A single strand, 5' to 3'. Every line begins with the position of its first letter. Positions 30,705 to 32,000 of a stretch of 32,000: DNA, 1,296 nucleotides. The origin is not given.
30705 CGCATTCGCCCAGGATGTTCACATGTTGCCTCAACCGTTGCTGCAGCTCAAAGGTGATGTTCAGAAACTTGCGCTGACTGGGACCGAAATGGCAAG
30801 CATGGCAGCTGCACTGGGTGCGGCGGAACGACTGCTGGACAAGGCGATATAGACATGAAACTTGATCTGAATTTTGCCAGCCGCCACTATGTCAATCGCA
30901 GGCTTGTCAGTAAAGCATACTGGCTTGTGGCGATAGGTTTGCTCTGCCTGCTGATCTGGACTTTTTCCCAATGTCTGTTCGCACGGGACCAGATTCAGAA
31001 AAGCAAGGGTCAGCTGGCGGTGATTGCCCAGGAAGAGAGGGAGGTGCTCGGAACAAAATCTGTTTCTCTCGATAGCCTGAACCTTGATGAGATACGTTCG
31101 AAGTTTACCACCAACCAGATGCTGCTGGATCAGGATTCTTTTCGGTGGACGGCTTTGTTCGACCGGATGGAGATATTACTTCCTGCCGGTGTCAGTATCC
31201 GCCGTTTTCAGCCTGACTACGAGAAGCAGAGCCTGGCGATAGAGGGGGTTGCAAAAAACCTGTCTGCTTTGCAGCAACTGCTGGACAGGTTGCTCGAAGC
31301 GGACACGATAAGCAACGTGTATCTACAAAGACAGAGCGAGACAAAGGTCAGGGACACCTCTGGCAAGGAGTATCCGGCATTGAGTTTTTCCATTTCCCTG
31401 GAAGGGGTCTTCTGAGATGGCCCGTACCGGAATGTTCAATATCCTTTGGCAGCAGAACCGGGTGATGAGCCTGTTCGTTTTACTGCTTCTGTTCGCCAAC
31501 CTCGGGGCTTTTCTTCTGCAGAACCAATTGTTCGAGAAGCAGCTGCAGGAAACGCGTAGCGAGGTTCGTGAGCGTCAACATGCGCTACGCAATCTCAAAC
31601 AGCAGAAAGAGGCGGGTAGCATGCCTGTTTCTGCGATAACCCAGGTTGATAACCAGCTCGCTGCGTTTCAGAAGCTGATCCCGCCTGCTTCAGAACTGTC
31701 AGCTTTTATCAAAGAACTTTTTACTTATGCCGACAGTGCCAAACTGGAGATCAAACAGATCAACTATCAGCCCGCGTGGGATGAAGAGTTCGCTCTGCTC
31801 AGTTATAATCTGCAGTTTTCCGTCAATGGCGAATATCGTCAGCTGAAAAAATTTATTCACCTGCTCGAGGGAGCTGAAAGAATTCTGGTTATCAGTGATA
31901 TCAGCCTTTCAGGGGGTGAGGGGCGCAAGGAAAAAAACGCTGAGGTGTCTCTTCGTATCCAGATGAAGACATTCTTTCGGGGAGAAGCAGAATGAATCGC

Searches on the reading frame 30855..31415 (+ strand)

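Call 21: search_protein_families(library=pfam, proteins=[window:30855-31415:+], max_evalue=0.001)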
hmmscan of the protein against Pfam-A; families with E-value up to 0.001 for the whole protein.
window:30855-31415:+ (186 aa): 1 family
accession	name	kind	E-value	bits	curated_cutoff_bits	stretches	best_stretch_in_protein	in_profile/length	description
PF05137.18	PilN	-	4.7e-08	33.4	22.8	1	101-181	2-75/78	Fimbrial assembly protein (PilN)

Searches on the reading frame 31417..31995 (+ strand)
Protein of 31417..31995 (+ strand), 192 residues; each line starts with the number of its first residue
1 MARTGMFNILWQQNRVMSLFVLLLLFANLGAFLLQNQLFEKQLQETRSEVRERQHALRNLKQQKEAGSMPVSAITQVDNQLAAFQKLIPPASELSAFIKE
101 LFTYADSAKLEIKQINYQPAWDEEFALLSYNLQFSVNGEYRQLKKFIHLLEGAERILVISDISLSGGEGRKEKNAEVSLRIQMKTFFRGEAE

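Call 21: search_protein_families(library=pfam, proteins=[window:31417-31995:+], max_evalue=0.001)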
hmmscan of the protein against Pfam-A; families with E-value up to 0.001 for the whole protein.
window:31417-31995:+ (192 aa): 2 families
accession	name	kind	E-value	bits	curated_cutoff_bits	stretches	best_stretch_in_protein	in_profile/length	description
PF04350.18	PilO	-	1e-12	48.8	22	1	40-186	5-141/145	Pilus assembly protein, PilO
PF10741.14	T2SSM_b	-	0.00085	19.6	21.7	0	109-184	31-106/111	Type II secretion system (T2SS), protein M subtype b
